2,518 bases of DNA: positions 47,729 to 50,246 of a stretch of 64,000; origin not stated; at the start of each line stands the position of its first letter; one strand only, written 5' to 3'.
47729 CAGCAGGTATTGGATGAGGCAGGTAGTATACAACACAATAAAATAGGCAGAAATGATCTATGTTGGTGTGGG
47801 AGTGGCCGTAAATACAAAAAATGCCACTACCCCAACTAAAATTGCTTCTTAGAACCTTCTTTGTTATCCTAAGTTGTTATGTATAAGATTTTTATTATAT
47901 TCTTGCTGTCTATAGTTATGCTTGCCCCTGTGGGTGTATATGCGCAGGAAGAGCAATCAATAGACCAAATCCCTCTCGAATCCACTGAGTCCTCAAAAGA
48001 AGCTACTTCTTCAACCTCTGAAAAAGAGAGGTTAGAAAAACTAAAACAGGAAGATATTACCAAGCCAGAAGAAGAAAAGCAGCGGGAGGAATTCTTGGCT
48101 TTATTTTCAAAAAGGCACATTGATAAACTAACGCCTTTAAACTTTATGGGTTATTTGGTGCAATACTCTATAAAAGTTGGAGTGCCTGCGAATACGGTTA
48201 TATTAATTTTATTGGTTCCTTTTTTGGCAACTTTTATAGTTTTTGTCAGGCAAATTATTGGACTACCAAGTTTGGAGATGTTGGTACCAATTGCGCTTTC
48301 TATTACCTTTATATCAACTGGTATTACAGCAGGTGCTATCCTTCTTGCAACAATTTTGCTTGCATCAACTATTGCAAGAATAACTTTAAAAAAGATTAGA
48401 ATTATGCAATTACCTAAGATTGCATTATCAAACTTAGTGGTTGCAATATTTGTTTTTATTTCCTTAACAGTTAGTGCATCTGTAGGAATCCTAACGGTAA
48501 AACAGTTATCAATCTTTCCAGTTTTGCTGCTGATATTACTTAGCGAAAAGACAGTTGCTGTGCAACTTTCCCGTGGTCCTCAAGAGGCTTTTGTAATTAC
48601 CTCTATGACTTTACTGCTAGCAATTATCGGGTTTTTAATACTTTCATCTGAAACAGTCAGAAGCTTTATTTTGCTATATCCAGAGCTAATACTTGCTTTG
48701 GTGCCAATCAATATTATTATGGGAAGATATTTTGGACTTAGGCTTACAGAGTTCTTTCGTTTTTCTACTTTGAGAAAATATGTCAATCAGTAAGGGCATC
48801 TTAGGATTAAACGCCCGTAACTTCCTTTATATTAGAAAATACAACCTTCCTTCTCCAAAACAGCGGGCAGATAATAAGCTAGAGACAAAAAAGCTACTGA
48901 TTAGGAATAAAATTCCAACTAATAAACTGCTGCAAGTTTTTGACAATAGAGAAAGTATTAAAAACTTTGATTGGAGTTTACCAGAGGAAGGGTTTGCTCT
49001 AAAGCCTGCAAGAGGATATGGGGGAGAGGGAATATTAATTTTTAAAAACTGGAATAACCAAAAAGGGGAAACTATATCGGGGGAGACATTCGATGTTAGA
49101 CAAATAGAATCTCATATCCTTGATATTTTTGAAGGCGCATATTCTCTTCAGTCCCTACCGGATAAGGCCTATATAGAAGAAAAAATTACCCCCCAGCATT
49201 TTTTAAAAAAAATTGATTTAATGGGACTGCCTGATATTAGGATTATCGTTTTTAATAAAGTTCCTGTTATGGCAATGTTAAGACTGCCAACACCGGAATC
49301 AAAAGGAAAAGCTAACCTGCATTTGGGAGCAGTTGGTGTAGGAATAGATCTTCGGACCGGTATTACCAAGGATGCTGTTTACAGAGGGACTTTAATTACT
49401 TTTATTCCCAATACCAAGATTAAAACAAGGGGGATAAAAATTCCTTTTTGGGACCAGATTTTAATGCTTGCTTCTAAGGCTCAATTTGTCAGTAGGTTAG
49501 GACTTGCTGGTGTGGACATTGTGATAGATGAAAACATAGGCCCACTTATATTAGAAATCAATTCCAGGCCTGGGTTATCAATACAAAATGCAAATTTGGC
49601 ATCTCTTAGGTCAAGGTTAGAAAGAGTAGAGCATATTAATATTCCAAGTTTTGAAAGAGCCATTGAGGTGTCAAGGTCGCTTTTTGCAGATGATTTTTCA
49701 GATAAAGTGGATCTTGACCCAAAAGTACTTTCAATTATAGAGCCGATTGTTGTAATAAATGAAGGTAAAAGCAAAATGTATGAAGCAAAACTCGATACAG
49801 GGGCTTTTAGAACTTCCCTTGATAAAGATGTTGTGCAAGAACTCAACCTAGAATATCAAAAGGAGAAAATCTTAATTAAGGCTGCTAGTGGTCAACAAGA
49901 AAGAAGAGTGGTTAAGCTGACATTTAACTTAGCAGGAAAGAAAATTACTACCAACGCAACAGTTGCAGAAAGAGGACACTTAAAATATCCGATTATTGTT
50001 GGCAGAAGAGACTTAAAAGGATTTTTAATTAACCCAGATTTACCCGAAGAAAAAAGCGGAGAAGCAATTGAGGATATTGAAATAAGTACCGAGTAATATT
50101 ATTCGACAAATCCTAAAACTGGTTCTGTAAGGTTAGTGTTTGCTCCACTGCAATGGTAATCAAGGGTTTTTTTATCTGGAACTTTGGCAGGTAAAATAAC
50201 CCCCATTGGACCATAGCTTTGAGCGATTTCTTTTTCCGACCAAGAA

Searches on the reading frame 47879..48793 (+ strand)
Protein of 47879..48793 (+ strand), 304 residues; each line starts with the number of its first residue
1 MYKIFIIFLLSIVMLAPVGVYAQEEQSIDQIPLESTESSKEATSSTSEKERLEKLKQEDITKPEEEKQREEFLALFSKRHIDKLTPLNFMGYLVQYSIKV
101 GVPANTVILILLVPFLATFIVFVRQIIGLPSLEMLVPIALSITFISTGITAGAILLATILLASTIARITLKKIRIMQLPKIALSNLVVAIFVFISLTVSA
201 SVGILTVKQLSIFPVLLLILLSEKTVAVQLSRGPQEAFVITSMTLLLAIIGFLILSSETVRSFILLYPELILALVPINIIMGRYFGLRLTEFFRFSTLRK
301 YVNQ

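Call 3: search_protein_families(library=pfam, proteins=[window:47879-48793:+], max_evalue=1)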
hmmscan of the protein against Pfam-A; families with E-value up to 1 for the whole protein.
window:47879-48793:+ (304 aa): 2 families
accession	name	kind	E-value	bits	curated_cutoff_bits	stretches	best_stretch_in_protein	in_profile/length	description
PF14402.11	7TM_transglut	-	6.4e-25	88.5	25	1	107-298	56-247/248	7 transmembrane helices usually fused to an inactive transglutaminase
PF12685.13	SpoIIIAH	-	0.011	16.2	30.6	1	4-71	3-67/191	SpoIIIAH-like protein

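Call 4: search_protein_families(library=ncbifam, proteins=[window:47879-48793:+], max_evalue=1)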
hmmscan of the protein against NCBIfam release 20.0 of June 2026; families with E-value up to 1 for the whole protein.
window:47879-48793:+ (304 aa): 5 families
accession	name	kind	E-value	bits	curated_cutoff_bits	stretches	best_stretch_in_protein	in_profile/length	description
NF052267.1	inact_TG_RloB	exception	2.4e-19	69.4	900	1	81-299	290-506/508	osmotic stress tolerance membrane protein RloB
NF042930.1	EF0163_fam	equivalog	0.013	15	65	1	5-77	2-75/165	EF0163 family protein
NF053819.1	EF0750_LPXTG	subfamily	0.055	14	47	1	4-64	8-67/105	EF2685/EF0750 family sortase-dependent surface protein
NF042931.1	SAG1386_EF1546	equivalog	0.061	13.4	80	1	5-66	35-96/158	SAG1386/EF1546 family surface-associated protein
NF040904.1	PhrA_Strep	subfamily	0.63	10.3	40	1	3-27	9-33/56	PhrA family quorum-sensing system peptide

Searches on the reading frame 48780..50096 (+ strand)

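Call 3: search_protein_families(library=pfam, proteins=[window:48780-50096:+], max_evalue=1)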
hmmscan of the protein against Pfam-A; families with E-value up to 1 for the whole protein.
window:48780-50096:+ (438 aa): 10 families
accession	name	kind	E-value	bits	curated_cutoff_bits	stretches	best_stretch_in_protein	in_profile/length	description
PF14397.11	ATPgrasp_ST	-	3.1e-66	223.9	31.4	1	13-284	2-277/278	Sugar-transfer associated ATP-grasp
PF08443.16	RimK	-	4.4e-12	46.4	21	2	225-268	129-171/188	RimK-like ATP-grasp domain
PF05618.17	Zn_protease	-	4.9e-08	33.4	27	1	364-416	71-124/138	Putative ATP-dependent zinc protease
PF02655.19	ATP-grasp_3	-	5.3e-08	33.5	23.2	2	238-264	132-157/160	ATP-grasp domain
PF03133.20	TTL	-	5.9e-06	26.1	20.1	1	242-280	237-275/292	Tubulin-tyrosine ligase family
PF14398.11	ATPgrasp_YheCD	-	1.4e-05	24.9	26.8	1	238-270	202-233/255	YheC/D like ATP-grasp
PF13650.11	Asp_protease_2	-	4.5e-05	24.5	24.3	1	332-397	8-77/90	Aspartyl protease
PF13975.11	gag-asp_proteas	-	0.00014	22.8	28.2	1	333-396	9-76/92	gag-polyprotein putative aspartyl protease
PF02955.21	GSH-S_ATP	-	0.00024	21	23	1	132-191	68-124/175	Prokaryotic glutathione synthetase, ATP-grasp domain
PF07478.18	Dala_Dala_lig_C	-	0.14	12.1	24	1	226-266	137-178/204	D-ala D-ala ligase C-terminus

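Call 4: search_protein_families(library=ncbifam, proteins=[window:48780-50096:+], max_evalue=1)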
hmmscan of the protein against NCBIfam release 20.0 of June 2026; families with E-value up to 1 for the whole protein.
window:48780-50096:+ (438 aa): 13 families
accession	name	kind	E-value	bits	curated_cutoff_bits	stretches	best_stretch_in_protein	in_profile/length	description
TIGR02291.1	rimK_rel_E_lig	hypoth_equivalog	4.5e-78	262.4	314.2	1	4-296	9-304/317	alpha-L-glutamate ligase-like protein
TIGR00768.1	rimK_fam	subfamily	1.9e-13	50.4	143.4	3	199-267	190-258/276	RimK family alpha-L-glutamate ligase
NF040720.1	MptN_Meth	equivalog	3.5e-09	36.1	350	2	22-112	91-159/291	tetrahydromethanopterin:alpha-L-glutamate ligase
NF052264.1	retropep_RloA3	equivalog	2e-08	34.1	210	1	357-413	85-142/159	retropepsin-like aspartic peptidase RloA3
NF052263.1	retropep_RloA2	exception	2.7e-05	23.7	250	1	370-415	108-153/170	retropepsin-like aspartic peptidase RloA2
NF053643.1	Ddl_archaea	equivalog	6.5e-05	22.1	500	1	30-93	104-163/367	putative pseudomurein biosynthesis ATP-grasp protein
TIGR02144.1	LysX_arch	equivalog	7.2e-05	22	275.6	1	198-264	189-254/281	lysine biosynthesis protein LysX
TIGR03698.1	clan_AA_DTGF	subfamily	0.0013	19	57.35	1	324-417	5-98/107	clan AA aspartic protease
NF007764.0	PRK10446.1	equivalog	0.0046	16.3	331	1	231-267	233-268/300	30S ribosomal protein S6--L-glutamate ligase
NF009110.0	PRK12458.1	subfamily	0.0046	16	408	1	28-93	131-192/349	glutathione synthetase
NF003573.0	PRK05246.1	equivalog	0.0051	15.6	272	1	132-191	191-247/316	glutathione synthase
NF052261.1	Asp_endo_RimB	equivalog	0.083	12.7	200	0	365-419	80-137/148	retropepsin-like aspartic endopeptidase RimB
NF002378.0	PRK01372.1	subfamily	0.14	10.8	243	1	235-267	242-274/305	D-alanine--D-alanine ligase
